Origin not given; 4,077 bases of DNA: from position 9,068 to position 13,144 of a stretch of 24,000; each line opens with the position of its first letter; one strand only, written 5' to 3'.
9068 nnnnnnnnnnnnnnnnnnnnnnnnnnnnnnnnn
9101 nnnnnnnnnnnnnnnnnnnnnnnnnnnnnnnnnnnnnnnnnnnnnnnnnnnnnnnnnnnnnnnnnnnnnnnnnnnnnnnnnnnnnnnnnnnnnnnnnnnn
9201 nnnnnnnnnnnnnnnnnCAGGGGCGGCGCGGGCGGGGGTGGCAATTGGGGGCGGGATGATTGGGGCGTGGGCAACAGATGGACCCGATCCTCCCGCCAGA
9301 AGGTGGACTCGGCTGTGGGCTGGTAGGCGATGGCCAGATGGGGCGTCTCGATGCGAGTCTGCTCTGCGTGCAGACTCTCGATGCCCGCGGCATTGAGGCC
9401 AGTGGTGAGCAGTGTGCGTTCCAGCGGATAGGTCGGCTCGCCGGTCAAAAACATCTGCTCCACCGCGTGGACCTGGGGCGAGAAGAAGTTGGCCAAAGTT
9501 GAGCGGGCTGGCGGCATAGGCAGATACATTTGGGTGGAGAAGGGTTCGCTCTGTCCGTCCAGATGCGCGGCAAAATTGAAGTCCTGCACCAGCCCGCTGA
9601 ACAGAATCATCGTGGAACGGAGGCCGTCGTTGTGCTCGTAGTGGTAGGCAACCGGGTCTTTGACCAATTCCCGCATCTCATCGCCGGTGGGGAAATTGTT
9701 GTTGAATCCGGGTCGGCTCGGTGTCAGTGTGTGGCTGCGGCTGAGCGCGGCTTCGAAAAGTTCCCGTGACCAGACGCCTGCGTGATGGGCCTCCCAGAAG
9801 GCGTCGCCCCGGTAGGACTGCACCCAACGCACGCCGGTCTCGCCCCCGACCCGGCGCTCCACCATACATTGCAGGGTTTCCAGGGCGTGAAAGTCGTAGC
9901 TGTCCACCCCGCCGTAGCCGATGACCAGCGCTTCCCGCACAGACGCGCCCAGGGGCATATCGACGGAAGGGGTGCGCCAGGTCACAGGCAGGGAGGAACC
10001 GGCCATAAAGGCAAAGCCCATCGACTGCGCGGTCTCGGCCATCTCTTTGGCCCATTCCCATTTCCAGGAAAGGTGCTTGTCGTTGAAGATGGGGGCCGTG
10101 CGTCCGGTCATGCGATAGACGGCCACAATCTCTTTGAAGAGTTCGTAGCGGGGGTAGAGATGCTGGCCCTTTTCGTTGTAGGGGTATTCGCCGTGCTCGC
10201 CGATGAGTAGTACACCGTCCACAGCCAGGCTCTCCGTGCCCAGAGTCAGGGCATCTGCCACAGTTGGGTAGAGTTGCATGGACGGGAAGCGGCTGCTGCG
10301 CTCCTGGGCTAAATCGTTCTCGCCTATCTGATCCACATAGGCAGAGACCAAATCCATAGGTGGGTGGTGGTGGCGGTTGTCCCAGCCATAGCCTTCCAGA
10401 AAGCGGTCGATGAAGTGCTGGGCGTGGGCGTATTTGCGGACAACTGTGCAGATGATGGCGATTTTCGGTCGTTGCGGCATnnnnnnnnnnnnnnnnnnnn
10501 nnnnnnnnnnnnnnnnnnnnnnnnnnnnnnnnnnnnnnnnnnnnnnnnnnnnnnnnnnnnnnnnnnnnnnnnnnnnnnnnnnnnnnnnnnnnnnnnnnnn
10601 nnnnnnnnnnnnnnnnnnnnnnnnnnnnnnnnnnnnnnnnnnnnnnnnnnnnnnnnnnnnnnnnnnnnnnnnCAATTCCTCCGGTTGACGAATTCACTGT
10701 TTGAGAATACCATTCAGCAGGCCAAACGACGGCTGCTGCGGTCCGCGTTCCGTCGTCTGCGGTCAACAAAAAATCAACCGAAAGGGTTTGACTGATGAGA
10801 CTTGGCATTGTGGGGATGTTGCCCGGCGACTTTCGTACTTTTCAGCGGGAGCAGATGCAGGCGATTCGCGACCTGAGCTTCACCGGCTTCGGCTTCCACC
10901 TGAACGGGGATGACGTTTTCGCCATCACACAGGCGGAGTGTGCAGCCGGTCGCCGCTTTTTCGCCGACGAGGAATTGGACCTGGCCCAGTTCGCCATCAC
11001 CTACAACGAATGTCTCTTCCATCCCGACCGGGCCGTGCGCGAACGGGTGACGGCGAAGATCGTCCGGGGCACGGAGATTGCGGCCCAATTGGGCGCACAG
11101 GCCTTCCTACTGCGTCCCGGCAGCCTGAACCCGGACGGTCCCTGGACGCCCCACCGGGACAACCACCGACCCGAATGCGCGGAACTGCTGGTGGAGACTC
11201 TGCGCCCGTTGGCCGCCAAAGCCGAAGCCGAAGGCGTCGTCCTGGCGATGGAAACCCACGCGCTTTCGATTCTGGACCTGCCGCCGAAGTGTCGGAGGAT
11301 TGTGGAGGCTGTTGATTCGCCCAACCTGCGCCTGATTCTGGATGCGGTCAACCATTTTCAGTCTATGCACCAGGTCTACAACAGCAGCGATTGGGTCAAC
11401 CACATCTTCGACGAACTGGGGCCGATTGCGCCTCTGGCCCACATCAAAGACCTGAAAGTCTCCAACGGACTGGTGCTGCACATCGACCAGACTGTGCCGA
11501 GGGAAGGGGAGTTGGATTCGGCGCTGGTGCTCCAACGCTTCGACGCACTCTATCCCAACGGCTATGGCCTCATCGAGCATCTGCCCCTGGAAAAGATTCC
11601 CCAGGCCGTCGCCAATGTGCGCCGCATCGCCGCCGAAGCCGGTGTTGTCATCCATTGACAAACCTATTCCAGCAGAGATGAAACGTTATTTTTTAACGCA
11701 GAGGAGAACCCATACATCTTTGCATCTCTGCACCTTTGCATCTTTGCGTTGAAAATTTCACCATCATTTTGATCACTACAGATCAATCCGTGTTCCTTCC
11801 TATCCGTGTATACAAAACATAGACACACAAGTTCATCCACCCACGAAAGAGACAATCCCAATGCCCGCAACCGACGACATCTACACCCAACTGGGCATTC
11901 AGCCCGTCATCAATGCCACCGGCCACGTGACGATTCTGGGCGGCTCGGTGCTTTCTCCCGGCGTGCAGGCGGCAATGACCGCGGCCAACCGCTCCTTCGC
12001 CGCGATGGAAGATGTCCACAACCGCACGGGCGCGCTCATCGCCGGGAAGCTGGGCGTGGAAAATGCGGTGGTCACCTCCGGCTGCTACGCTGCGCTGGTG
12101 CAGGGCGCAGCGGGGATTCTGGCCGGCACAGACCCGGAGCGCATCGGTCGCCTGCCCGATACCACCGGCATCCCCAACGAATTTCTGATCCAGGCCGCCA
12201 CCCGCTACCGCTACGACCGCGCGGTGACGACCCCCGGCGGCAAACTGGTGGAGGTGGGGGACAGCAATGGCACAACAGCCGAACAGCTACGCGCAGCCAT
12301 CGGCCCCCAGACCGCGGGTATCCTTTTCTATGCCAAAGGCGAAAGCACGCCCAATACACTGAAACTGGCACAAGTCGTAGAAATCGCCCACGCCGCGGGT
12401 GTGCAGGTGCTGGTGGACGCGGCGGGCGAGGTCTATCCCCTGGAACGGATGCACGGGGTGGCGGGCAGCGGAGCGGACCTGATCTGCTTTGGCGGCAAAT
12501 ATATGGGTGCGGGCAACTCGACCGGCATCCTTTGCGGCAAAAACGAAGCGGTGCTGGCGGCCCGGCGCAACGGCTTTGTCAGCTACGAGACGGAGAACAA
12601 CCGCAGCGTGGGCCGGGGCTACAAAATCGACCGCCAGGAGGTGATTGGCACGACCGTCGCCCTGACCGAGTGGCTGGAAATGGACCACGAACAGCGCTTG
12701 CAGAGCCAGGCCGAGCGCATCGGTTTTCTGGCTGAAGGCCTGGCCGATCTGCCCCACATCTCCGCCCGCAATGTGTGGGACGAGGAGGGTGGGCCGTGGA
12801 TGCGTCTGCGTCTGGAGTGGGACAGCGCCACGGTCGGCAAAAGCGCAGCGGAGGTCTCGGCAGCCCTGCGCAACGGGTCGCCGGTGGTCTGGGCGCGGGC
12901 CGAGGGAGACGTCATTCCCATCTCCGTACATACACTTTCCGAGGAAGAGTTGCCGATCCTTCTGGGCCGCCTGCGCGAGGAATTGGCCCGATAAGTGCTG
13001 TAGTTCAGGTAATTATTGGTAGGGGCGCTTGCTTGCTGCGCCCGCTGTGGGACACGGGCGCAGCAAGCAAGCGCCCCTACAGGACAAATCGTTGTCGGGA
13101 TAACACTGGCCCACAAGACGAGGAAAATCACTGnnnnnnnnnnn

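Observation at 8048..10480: Tandem-duplicated, fused, dehydrogenase-like protein lacking a dinucleotide-binding glycine motif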

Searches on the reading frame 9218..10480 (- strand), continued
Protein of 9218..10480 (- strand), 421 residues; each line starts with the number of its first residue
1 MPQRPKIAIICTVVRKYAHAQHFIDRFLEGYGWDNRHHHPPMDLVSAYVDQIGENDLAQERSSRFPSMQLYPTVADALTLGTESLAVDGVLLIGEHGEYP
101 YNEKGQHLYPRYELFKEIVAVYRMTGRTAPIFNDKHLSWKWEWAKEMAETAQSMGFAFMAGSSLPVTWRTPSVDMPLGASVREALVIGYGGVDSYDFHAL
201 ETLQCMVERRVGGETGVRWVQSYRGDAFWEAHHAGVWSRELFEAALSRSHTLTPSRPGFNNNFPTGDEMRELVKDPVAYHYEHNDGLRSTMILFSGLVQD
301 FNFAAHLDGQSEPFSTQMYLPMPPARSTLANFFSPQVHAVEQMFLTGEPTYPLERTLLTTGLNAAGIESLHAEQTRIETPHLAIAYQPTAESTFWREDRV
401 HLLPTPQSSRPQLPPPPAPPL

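Call 79: find_encoding_contigs(protein=P0455, flank=7000, max_places=1)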
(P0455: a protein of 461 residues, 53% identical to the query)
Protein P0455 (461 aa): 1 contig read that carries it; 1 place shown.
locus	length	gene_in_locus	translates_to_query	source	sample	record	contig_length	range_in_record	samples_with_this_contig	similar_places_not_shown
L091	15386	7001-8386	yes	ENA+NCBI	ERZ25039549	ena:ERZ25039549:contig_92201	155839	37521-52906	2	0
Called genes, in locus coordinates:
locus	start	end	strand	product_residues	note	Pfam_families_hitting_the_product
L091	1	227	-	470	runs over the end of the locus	PF20371:DUF6666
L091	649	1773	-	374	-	PF25175:Beta-prop_WDR5 (faint), PF24807:WD40_CDC20-Fz (faint), PF23381:Beta-prop_IFT122_1st (faint), PF25174:Beta-prop_THOC3 (faint), PF00400:WD40 (faint), PF24814:WD40_Prp19 (faint)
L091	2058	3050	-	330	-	-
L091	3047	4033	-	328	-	-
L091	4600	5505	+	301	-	PF00561:Abhydrolase_1, PF12146:Hydrolase_4, PF12697:Abhydrolase_6 (weak)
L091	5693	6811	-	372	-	PF01966:HD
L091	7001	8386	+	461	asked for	-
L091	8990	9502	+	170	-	-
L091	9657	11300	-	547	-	PF14561:TPR_20, PF00515:TPR_1, PF13424:TPR_12, PF13414:TPR_11, PF14559:TPR_19, PF13424:TPR_12, PF13432:TPR_16, PF00515:TPR_1, +14 more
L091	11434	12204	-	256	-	-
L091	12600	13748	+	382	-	PF00437:T2SSE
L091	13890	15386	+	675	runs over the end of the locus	-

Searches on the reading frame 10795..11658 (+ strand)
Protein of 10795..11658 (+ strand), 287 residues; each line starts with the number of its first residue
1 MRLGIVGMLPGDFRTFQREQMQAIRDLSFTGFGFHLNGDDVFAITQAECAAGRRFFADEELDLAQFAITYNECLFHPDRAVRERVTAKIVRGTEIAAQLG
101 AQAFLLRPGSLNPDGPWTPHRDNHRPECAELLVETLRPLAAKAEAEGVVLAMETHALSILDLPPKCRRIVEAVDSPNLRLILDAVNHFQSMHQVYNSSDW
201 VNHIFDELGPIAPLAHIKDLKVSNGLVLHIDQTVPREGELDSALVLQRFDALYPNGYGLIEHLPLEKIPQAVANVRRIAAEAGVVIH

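Call 11: search_protein_families(library=pfam, proteins=[window:10795-11658:+], max_evalue=0.001)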
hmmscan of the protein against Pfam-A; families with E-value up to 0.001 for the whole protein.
window:10795-11658:+ (287 aa): 1 family
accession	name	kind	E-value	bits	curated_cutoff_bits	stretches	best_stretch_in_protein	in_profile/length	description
PF01261.30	AP_endonuc_2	-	1.6e-23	84.2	31.1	1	22-257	2-224/249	Xylose isomerase-like TIM barrel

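Call 69: search_protein_families(library=ncbifam, proteins=[window:10795-11658:+], max_evalue=0.001)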
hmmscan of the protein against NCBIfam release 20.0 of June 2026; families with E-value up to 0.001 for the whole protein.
window:10795-11658:+ (287 aa): 0 families

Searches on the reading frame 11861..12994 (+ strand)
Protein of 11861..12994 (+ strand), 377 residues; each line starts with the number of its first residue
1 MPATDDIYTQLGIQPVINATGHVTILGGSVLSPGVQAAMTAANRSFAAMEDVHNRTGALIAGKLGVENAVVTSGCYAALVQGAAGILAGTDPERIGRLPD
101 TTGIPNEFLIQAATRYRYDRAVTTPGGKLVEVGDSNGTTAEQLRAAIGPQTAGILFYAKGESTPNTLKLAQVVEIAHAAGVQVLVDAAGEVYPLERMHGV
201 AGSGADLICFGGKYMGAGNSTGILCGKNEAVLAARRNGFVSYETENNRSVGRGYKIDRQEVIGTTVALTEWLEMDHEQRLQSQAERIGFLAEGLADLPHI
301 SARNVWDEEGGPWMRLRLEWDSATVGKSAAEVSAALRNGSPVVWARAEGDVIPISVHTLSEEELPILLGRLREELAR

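Call 11: search_protein_families(library=pfam, proteins=[window:11861-12994:+], max_evalue=0.001)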
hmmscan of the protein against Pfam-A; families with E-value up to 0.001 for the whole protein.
window:11861-12994:+ (377 aa): 2 families
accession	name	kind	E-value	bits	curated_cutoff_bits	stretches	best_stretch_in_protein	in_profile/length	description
PF03841.19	SelA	-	9.5e-07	28.6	22.8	1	116-236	102-235/367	L-seryl-tRNA selenium transferase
PF00266.25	Aminotran_5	-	1.6e-06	27.8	21.5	1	133-234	122-221/371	Aminotransferase class-V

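Call 69: search_protein_families(library=ncbifam, proteins=[window:11861-12994:+], max_evalue=0.001)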
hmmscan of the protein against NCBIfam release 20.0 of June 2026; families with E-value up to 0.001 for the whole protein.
window:11861-12994:+ (377 aa): 7 families
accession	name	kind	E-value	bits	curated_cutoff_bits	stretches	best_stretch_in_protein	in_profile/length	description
TIGR01437.1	selA_rel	subfamily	2.1e-55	188.1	385.3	1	7-373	1-361/363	DgaE family pyridoxal phosphate-dependent ammonia lyase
NF047797.1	glminPNH3LysDgaE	equivalog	7.6e-47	160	600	1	6-373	2-360/367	D-glucosaminate-6-phosphate ammonia lyase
TIGR00474.1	selA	equivalog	3e-11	42.9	267.9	1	122-369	183-451/455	L-seryl-tRNA(Sec) selenium transferase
TIGR01328.1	met_gam_lyase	equivalog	5e-05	22.3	549.7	1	130-237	124-231/391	methionine gamma-lyase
NF005870.0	PRK07810.1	equivalog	0.00052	18.6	618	1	136-213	144-218/406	O-succinylhomoserine sulfhydrylase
NF041166.1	f2_encap_cargo1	exception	0.00053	19.2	800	1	169-231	405-465/623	family 2A encapsulin nanocompartment cargo protein cysteine desulfurase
NF005695.0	PRK07503.1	equivalog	0.00053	18.8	666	1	132-235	132-235/403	methionine gamma-lyase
